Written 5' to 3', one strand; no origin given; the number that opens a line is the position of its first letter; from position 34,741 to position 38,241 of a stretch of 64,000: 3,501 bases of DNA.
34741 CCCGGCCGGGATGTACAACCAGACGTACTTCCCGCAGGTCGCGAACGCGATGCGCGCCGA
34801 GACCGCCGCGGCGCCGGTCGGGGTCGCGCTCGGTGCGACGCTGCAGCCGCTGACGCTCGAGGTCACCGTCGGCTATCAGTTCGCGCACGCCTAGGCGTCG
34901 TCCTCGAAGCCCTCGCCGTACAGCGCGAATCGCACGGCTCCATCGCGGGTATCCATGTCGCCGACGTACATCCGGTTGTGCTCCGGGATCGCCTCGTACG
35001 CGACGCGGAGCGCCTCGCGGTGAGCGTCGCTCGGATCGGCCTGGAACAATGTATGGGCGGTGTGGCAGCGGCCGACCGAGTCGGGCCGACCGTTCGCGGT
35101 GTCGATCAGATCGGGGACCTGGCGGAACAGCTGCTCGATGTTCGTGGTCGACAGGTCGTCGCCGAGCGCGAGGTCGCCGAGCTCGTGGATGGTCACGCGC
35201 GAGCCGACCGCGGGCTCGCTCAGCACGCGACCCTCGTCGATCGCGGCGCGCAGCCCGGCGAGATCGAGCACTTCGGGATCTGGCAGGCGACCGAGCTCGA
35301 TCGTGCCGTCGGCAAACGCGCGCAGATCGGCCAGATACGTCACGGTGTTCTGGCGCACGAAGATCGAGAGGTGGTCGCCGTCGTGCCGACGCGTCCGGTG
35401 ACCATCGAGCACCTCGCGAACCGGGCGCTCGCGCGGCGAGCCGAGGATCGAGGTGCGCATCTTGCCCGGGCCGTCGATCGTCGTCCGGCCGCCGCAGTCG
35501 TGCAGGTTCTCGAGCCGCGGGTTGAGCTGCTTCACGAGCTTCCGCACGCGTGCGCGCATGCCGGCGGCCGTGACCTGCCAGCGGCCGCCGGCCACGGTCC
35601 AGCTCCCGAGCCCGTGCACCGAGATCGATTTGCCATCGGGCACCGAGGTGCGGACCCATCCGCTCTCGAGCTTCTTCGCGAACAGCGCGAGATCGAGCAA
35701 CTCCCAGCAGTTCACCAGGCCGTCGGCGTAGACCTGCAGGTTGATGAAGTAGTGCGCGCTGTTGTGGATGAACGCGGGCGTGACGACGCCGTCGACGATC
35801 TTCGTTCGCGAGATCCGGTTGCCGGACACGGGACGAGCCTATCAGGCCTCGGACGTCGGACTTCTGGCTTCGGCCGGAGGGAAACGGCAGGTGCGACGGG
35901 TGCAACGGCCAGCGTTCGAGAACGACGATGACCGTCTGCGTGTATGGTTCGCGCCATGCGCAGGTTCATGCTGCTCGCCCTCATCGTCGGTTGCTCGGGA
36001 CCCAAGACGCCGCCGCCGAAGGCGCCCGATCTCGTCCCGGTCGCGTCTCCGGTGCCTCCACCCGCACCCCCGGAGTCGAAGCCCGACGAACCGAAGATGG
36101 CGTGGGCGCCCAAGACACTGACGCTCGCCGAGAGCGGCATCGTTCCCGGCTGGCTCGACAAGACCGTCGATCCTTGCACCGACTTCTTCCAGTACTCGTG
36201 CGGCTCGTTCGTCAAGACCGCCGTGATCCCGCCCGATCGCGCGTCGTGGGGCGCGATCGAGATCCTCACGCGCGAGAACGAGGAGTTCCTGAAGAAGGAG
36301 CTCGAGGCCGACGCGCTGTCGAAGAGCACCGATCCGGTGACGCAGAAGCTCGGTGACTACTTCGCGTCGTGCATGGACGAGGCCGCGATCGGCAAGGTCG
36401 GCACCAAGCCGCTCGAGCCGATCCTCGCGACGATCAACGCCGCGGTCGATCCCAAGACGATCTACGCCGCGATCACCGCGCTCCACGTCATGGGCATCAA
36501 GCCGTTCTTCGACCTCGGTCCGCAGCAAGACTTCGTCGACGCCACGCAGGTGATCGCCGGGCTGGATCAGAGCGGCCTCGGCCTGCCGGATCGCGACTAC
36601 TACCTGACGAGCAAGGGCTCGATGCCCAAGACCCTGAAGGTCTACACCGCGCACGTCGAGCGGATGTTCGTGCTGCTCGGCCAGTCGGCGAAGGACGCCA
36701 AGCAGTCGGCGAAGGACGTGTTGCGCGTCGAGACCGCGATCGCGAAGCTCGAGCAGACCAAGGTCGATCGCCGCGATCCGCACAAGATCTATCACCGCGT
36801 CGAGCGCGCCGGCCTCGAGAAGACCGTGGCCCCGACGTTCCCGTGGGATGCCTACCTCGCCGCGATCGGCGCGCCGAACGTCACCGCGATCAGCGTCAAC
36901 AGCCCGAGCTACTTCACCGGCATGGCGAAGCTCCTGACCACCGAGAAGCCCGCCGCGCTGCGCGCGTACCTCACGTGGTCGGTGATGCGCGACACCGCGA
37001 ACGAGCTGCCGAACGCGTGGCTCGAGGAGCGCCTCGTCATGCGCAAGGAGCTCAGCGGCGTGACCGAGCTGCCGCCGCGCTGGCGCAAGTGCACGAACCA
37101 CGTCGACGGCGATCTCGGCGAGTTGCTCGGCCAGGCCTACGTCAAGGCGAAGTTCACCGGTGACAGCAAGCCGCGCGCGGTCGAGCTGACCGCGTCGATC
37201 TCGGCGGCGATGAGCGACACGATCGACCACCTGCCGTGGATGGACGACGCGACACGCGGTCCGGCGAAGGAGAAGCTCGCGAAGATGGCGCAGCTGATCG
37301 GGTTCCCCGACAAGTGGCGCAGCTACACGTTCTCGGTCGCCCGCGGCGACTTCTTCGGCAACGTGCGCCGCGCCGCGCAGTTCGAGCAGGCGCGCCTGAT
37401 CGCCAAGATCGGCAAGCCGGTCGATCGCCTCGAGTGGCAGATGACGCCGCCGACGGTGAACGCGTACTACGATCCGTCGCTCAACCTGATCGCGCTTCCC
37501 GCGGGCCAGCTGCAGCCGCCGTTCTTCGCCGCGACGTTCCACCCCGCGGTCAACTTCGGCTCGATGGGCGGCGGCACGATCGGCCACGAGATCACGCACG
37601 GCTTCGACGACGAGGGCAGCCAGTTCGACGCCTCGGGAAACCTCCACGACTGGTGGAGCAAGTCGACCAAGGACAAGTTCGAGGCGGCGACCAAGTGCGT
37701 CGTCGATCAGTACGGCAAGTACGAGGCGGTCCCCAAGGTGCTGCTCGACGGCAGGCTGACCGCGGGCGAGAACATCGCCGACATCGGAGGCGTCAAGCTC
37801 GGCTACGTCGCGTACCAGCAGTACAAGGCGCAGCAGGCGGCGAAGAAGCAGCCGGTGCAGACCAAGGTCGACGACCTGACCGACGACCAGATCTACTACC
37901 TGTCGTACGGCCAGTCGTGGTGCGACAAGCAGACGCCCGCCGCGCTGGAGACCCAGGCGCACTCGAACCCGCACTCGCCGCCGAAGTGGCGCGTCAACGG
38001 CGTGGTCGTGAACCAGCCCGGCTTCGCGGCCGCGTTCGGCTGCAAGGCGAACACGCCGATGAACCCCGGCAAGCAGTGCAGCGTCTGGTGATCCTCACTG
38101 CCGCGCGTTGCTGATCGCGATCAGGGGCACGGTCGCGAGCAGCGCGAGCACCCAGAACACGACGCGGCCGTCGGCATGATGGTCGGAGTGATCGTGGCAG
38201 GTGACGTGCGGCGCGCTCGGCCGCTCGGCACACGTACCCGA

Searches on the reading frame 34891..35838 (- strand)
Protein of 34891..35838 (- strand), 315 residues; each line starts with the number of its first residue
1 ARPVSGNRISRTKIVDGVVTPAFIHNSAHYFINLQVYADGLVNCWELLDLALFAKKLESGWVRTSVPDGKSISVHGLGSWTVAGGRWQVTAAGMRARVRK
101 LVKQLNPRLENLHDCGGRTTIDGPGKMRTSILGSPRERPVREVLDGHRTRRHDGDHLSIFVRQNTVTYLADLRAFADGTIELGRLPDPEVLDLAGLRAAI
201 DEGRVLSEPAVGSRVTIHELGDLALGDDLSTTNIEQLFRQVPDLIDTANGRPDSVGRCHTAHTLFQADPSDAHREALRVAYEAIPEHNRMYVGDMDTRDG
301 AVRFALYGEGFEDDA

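Call 55: search_protein_families(library=pfam, proteins=[window:34891-35838:-], max_evalue=0.00001)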
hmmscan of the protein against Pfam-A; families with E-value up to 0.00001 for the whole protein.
window:34891-35838:- (315 aa): 2 families
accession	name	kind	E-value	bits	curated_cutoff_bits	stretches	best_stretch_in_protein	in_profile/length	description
PF24644.1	DUF7638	-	2.6e-54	182.2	27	2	8-108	4-105/106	Domain of unknown function (DUF7638)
PF24645.1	DUF7639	-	2.5e-19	69.5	27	1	253-310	1-59/92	Domain of unknown function (DUF7639)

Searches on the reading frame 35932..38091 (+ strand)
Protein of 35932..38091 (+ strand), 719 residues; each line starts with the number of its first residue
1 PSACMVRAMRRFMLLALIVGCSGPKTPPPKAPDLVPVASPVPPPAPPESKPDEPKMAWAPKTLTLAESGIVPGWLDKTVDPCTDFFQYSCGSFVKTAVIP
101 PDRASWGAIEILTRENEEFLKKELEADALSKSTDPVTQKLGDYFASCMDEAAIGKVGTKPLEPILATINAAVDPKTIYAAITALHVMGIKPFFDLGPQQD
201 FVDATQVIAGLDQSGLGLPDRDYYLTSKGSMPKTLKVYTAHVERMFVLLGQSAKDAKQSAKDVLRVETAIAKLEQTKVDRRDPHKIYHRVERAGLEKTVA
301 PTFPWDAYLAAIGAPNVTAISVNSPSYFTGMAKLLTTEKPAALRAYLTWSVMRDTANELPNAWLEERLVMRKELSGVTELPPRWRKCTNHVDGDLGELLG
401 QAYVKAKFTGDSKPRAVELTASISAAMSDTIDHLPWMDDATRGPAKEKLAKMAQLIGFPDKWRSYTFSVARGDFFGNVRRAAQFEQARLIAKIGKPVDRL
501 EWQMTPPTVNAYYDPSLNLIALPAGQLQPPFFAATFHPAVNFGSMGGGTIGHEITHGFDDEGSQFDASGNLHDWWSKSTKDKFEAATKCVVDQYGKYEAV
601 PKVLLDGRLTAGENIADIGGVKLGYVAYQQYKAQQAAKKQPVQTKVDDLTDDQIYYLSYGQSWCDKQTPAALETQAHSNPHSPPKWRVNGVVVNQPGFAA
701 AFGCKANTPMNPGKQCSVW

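Call 55: search_protein_families(library=pfam, proteins=[window:35932-38091:+], max_evalue=0.00001)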
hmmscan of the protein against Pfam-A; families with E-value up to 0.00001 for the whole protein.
window:35932-38091:+ (719 aa): 2 families
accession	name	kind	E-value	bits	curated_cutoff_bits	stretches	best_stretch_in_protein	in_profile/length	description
PF05649.18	Peptidase_M13_N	-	3e-105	353.2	32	1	81-459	1-381/381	Peptidase family M13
PF01431.27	Peptidase_M13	-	1.6e-64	217.7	24.5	1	510-718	1-205/205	Peptidase family M13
